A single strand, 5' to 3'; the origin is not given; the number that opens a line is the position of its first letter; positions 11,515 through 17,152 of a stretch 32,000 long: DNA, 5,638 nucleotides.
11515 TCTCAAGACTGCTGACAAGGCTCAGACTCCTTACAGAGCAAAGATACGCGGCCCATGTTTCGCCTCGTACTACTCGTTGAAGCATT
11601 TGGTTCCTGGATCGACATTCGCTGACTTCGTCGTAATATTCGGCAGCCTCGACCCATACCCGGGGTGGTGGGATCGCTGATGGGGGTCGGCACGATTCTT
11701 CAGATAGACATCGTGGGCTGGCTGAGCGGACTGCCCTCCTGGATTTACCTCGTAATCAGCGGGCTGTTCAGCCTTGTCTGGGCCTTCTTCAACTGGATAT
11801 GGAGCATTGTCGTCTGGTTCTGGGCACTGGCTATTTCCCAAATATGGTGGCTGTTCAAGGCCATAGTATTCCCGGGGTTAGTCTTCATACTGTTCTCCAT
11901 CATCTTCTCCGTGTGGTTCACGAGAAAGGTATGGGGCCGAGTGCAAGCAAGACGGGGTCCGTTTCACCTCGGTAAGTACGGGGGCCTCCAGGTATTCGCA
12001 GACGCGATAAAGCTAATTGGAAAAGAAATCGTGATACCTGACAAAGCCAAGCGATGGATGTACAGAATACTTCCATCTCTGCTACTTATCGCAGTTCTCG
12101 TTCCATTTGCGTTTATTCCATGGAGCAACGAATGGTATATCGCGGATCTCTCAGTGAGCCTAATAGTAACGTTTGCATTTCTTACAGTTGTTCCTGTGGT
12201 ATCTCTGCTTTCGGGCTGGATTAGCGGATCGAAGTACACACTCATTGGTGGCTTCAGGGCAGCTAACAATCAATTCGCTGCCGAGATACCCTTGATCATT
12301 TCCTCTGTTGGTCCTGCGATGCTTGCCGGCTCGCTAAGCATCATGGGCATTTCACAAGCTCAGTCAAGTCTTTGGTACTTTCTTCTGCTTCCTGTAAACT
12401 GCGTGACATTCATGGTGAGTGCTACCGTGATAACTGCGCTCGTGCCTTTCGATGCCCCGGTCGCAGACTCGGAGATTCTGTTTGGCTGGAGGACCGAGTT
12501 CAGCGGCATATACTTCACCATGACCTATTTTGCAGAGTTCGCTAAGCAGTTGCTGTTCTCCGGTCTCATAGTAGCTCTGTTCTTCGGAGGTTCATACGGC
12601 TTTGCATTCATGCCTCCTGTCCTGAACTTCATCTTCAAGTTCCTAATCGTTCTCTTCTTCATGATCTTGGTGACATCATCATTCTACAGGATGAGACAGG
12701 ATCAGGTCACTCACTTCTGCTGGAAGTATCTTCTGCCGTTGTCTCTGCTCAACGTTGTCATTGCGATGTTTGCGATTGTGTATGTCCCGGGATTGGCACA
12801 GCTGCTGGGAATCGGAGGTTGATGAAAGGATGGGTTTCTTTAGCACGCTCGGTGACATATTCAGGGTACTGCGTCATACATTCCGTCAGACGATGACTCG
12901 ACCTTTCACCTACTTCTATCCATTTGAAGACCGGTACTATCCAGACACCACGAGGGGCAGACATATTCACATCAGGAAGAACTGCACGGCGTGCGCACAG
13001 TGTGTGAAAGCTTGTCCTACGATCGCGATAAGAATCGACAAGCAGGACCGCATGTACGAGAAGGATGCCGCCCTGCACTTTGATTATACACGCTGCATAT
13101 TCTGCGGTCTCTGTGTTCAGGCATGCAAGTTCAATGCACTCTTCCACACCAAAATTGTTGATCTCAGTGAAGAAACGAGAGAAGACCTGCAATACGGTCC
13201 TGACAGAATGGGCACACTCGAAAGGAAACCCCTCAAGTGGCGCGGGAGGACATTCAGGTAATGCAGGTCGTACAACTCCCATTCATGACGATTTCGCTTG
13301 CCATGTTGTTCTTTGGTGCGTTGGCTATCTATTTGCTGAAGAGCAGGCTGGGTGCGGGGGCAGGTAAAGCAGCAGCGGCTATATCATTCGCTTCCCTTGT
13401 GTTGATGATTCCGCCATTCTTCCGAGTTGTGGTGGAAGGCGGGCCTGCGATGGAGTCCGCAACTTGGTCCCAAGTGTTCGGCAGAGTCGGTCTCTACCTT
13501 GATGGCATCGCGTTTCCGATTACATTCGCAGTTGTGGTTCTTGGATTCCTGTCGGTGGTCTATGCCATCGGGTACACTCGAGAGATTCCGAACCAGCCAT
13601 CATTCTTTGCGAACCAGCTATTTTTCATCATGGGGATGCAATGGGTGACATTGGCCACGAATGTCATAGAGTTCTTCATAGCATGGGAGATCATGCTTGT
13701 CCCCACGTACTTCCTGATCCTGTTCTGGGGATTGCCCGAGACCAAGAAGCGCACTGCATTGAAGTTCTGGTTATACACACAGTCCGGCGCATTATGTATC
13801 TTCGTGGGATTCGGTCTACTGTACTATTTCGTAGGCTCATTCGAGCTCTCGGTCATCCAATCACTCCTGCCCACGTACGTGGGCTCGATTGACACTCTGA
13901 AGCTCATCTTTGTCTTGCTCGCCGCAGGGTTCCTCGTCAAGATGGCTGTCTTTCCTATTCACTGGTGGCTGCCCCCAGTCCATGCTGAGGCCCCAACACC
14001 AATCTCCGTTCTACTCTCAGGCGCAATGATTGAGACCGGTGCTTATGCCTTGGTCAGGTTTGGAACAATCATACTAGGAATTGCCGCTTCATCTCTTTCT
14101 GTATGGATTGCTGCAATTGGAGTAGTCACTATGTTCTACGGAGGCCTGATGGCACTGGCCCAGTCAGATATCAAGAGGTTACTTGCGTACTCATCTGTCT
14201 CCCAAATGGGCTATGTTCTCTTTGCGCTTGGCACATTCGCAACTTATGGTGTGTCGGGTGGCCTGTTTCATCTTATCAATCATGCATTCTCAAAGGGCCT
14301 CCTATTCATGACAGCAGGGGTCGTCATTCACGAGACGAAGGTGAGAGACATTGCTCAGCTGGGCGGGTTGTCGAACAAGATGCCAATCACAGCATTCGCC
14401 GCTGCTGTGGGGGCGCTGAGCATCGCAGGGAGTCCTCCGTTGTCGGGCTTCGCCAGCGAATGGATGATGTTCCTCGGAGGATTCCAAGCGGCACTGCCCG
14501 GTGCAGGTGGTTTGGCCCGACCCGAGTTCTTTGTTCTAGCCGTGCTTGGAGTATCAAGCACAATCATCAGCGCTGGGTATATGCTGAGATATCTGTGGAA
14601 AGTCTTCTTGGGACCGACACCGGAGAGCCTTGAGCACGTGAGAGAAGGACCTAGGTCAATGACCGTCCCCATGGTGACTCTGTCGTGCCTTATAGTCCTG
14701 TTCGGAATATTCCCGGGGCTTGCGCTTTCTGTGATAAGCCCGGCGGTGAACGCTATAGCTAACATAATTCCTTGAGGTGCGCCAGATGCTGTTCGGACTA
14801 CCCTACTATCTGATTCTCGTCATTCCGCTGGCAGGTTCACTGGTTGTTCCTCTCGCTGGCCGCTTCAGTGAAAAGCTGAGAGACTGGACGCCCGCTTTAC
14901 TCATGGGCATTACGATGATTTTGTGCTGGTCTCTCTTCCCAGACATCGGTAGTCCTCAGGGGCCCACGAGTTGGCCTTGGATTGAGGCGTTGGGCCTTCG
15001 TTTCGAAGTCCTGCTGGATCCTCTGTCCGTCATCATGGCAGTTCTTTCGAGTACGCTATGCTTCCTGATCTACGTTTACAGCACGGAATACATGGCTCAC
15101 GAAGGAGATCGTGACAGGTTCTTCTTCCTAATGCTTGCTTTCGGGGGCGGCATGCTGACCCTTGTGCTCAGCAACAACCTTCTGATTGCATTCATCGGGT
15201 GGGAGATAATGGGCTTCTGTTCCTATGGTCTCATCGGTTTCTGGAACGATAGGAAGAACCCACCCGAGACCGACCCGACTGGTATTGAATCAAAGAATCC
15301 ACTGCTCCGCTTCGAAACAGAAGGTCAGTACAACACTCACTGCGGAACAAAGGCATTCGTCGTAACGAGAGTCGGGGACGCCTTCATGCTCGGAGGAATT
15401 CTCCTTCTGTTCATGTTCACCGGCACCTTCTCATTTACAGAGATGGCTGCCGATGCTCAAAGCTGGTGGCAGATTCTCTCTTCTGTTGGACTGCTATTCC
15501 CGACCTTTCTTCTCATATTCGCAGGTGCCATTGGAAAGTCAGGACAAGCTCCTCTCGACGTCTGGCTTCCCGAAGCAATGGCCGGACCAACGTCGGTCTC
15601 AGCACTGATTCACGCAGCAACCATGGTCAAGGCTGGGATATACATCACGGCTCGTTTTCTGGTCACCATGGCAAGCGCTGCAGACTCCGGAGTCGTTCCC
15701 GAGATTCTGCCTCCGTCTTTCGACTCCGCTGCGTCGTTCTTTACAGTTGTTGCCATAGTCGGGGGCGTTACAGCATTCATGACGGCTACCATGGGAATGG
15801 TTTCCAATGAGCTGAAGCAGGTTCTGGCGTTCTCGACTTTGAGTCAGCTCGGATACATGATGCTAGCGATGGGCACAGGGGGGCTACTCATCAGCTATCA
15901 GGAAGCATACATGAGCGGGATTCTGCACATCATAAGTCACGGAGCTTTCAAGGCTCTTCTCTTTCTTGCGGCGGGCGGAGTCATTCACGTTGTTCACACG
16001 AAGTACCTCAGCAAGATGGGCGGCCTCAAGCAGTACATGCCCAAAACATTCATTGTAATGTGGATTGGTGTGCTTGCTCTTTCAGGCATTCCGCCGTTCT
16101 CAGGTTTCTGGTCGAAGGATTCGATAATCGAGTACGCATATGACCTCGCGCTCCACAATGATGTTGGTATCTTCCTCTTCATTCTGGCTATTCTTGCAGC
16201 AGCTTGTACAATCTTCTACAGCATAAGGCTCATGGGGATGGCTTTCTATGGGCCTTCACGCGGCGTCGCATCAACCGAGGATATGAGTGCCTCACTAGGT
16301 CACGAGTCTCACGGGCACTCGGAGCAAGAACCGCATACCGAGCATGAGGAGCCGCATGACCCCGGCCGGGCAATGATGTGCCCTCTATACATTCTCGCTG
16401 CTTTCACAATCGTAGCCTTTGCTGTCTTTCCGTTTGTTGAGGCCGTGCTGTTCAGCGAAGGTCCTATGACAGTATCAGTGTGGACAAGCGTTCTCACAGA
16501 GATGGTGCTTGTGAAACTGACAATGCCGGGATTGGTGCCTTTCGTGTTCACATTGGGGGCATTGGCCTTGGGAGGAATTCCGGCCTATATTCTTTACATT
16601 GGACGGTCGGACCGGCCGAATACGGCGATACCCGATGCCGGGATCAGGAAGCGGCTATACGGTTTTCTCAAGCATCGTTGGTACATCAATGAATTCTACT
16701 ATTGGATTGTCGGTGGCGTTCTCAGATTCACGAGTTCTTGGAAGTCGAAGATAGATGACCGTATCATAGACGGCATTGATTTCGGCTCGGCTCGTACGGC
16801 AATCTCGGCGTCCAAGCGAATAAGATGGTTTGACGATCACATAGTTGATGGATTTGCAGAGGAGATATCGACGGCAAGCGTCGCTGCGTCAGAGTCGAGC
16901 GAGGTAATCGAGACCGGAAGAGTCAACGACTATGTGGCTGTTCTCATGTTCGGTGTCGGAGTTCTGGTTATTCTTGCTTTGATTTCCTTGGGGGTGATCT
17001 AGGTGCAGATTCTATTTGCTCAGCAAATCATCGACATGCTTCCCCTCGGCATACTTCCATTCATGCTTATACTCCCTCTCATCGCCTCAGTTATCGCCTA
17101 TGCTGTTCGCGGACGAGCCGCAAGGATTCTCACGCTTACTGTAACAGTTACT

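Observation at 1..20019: Candidate undescribed respiratory system: four-pump complex I homologue with a covalently attached flavoprotein input, beside a CCG reductase and MenA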

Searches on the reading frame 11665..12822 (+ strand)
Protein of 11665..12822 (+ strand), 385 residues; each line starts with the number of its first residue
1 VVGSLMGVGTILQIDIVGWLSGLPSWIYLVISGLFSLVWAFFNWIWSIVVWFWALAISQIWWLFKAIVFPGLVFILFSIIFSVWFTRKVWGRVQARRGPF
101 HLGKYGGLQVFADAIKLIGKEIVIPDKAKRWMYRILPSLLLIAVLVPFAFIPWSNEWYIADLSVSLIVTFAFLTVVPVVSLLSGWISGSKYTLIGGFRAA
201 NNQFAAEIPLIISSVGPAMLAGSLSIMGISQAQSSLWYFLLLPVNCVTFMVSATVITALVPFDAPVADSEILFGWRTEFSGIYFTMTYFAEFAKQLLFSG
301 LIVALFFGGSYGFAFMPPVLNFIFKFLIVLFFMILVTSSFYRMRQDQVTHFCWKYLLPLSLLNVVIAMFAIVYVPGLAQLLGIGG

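Call 4: search_protein_families(library=pfam, proteins=[window:11665-12822:+])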
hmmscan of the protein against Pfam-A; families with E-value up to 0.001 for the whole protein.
window:11665-12822:+ (385 aa): 1 family
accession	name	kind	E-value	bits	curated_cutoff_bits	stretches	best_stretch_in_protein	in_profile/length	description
PF00146.26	NADHdh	-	7.8e-83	278.7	27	1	72-367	7-297/298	NADH dehydrogenase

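Call 55: search_solved_structures(query=window:11665-12822:+, show_alignments=2, max_evalue=1e-20)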
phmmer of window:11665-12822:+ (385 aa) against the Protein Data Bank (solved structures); distinct sequences matched with E-value up to 1e-20: 29.
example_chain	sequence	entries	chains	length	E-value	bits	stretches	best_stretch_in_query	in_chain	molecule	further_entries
7wff_A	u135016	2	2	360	1e-43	153.3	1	60-367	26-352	NAD(P)H-quinone oxidoreductase subunit 1, chloroplastic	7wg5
7nyh_H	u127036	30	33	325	1.7e-43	152.6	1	58-372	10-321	NADH-quinone oxidoreductase subunit H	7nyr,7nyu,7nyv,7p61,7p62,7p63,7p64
9grx_A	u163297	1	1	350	6e-43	150.8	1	58-367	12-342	NAD(P)H-quinone oxidoreductase subunit 1, chloroplastic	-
7eu3_A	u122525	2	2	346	3.9e-42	148.1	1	70-367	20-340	NAD(P)H-quinone oxidoreductase subunit 1, chloroplastic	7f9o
6hum_A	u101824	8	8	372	1.2e-40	143.2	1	59-314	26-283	NAD(P)H-quinone oxidoreductase subunit 1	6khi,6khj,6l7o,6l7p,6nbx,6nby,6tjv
6nbq_A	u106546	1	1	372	1.2e-40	143.2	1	61-367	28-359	NdhA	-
7a23_H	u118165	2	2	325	1.1e-39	140.1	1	73-367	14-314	Nad1m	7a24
8e73_1M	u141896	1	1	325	1.5e-38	136.3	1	73-371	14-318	Nad1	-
8qby_H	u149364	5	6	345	3.3e-38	135.2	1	71-369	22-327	NADH-quinone oxidoreductase subunit H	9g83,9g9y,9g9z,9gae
7ar7_H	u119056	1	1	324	3.9e-38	134.9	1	73-367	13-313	NADH-ubiquinone oxidoreductase chain 1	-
7aqq_H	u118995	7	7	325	4.5e-38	134.7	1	73-367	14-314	NADH-ubiquinone oxidoreductase chain 1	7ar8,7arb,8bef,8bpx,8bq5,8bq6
6x89_1M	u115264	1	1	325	3.1e-37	132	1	73-371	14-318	NU1M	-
8e9g_H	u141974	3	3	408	1.7e-36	129.6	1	60-367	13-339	NADH-quinone oxidoreductase subunit H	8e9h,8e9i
4he8_H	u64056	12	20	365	1.9e-36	129.4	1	53-370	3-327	NADH-quinone oxidoreductase subunit 8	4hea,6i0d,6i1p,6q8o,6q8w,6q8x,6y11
7zm7_1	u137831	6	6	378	6.4e-35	124.4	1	73-336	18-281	NADH-ubiquinone oxidoreductase chain 1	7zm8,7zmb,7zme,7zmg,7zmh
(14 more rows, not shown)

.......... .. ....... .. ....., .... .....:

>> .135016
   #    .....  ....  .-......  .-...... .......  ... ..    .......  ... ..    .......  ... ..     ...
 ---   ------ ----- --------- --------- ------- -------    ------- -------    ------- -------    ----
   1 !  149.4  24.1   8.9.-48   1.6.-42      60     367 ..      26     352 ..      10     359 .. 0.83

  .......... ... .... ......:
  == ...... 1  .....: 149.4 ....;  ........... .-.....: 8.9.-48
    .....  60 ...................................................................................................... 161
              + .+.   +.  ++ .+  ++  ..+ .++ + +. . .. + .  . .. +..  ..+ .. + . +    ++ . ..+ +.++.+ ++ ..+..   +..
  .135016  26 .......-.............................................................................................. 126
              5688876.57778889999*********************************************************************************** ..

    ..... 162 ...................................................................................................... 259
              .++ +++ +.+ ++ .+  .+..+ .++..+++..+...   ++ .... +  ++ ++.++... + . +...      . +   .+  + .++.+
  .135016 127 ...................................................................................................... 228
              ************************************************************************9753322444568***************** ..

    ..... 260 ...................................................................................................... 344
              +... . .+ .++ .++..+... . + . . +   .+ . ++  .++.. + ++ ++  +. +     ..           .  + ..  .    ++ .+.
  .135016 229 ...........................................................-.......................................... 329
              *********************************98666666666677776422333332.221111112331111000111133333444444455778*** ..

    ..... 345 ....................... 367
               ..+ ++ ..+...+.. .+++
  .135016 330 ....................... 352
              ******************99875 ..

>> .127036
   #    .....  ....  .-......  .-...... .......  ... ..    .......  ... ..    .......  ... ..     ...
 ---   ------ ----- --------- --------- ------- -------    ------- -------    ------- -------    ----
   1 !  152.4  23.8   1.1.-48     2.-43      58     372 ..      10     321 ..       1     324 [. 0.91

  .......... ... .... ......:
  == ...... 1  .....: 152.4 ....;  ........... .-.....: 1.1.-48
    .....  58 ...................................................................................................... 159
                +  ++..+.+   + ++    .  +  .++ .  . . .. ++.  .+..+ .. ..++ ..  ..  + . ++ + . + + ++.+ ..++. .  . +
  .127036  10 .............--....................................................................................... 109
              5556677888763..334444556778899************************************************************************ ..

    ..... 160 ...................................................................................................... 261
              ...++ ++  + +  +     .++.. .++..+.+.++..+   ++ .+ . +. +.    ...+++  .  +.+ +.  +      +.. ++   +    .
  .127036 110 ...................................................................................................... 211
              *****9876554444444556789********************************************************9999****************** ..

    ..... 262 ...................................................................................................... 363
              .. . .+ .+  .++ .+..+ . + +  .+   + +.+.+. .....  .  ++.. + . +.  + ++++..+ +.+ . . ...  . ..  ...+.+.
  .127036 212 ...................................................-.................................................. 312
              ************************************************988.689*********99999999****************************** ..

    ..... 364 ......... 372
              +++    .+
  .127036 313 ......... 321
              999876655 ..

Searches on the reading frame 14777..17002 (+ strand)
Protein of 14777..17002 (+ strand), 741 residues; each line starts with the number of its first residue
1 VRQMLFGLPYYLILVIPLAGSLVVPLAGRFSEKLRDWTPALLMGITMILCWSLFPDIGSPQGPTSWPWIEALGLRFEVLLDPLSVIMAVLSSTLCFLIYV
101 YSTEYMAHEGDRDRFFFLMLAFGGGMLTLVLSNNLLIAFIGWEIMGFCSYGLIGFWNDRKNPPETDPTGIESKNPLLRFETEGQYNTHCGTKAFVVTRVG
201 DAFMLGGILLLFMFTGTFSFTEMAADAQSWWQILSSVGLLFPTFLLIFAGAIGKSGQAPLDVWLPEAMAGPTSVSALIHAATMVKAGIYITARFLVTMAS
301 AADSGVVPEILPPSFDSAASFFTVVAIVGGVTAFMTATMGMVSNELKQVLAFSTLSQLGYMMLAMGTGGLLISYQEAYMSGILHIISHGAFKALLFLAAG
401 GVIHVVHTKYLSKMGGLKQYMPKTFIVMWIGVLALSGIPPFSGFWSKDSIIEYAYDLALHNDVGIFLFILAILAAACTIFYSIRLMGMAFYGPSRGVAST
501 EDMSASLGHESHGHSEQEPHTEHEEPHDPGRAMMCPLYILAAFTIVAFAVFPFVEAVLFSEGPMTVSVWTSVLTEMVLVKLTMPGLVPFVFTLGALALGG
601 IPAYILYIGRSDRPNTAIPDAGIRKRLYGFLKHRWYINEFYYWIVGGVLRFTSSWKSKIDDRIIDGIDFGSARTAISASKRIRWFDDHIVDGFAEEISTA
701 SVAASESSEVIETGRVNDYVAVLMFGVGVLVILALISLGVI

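Call 4: search_protein_families(library=pfam, proteins=[window:14777-17002:+])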
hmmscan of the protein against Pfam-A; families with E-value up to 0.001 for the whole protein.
window:14777-17002:+ (741 aa): 2 families
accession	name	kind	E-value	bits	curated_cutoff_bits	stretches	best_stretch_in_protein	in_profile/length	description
PF00361.26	Proton_antipo_M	-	8.4e-60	202.9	21.5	1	178-464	23-285/294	NADH:quinone oxidoreductase/Mrp antiporter, TM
PF00662.26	Proton_antipo_N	-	3.5e-12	46.5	24.5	1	69-116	4-51/51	NADH-Ubiquinone oxidoreductase (complex I), chain 5 N-terminus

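Call 53: search_protein_families(library=ncbifam, proteins=[window:14777-17002:+], max_evalue=0.00001)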
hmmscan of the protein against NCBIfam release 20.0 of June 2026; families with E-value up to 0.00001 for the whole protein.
window:14777-17002:+ (741 aa): 68 families (the best 25 are shown)
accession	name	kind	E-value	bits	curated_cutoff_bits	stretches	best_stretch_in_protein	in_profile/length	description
NF005141.0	PRK06590.1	equivalog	1.6e-144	483.2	556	1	10-682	5-583/615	NADH-quinone oxidoreductase subunit L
TIGR01974.1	NDH_I_L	subfamily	2.3e-138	462.9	407.5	2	179-683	155-604/630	NADH-quinone oxidoreductase subunit L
NF005626.0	PRK07376.1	equivalog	8.7e-106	354.7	963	2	185-668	170-632/675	NAD(P)H-quinone oxidoreductase subunit 5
NF040617.1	F420_dehyd_FpoL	exception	1.5e-90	304.9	1050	2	189-502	162-478/669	F420H2 dehydrogenase subunit FpoL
NF009287.0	PRK12647.1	equivalog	1.6e-83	281.6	937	2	176-495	146-436/773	putative monovalent cation/H+ antiporter subunit A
NF009288.0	PRK12648.1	equivalog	8.7e-82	275.6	1104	2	191-495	161-439/954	monovalent cation/H+ antiporter subunit A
NF009285.0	PRK12645.1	equivalog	2.2e-77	261.1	1028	2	181-495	154-460/804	Na+/H+ antiporter subunit A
TIGR00940.1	2a6301s01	subfamily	1.1e-73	248.8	920.45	1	65-495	58-456/793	monovalent cation:proton antiporter subunit A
NF009289.0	PRK12649.1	equivalog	6e-71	239.9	1117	2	188-493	162-450/789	putative monovalent cation/H+ antiporter subunit A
NF009284.0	PRK12644.1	equivalog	7.2e-71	239.5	962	2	181-558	150-478/975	Na+/H+ antiporter subunit A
NF005097.0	PRK06525.1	equivalog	5.1e-69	233.2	430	2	187-505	163-455/480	hydrogenase 4 subunit D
NF009290.0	PRK12650.1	equivalog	1.9e-62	211.4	980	2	184-506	157-453/966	DUF4040 family protein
NF009286.0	PRK12646.1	equivalog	1.8e-58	198.7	1063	2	190-493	163-458/800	DUF4040 family protein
NF006240.0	PRK08376.1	subfamily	6.3e-58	196.9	662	2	176-498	160-465/521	putative monovalent cation/H+ antiporter subunit D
NF005633.0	PRK07390.1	subfamily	2.5e-49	168.4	676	2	192-494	175-442/613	NAD(P)H-quinone oxidoreductase subunit F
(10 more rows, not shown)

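Call 70: search_solved_structures(query=window:14777-17002:+, show_alignments=1, max_evalue=1e-60)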
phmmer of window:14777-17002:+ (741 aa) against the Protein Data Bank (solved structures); distinct sequences matched with E-value up to 1e-60: 7.
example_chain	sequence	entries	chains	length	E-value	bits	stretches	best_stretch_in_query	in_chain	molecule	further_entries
6hum_F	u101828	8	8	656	2.6e-83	283.9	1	190-667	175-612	NADH dehydrogenase subunit 5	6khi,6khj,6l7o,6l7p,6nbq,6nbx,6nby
8e9g_L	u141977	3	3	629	4.4e-68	233.6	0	190-501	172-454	NADH-quinone oxidoreductase, L subunit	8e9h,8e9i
7eu3_F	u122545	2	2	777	3.2e-66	227.4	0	191-493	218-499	NAD(P)H-quinone oxidoreductase subunit F | NADH-plastoquinone oxidoreductase subunit 5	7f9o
8qby_L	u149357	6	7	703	5e-66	226.8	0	190-502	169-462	NADH dehydrogenase subunit L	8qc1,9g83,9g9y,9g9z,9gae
9grx_F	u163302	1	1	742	1.3e-63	218.8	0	191-492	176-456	NAD(P)H-quinone oxidoreductase subunit 5, chloroplastic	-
7wff_F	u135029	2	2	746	7.3e-63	216.3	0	191-492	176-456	NAD(P)H-quinone oxidoreductase subunit 5, chloroplastic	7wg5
4he8_L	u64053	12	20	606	1e-62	215.8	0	189-497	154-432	NADH-quinone oxidoreductase subunit 12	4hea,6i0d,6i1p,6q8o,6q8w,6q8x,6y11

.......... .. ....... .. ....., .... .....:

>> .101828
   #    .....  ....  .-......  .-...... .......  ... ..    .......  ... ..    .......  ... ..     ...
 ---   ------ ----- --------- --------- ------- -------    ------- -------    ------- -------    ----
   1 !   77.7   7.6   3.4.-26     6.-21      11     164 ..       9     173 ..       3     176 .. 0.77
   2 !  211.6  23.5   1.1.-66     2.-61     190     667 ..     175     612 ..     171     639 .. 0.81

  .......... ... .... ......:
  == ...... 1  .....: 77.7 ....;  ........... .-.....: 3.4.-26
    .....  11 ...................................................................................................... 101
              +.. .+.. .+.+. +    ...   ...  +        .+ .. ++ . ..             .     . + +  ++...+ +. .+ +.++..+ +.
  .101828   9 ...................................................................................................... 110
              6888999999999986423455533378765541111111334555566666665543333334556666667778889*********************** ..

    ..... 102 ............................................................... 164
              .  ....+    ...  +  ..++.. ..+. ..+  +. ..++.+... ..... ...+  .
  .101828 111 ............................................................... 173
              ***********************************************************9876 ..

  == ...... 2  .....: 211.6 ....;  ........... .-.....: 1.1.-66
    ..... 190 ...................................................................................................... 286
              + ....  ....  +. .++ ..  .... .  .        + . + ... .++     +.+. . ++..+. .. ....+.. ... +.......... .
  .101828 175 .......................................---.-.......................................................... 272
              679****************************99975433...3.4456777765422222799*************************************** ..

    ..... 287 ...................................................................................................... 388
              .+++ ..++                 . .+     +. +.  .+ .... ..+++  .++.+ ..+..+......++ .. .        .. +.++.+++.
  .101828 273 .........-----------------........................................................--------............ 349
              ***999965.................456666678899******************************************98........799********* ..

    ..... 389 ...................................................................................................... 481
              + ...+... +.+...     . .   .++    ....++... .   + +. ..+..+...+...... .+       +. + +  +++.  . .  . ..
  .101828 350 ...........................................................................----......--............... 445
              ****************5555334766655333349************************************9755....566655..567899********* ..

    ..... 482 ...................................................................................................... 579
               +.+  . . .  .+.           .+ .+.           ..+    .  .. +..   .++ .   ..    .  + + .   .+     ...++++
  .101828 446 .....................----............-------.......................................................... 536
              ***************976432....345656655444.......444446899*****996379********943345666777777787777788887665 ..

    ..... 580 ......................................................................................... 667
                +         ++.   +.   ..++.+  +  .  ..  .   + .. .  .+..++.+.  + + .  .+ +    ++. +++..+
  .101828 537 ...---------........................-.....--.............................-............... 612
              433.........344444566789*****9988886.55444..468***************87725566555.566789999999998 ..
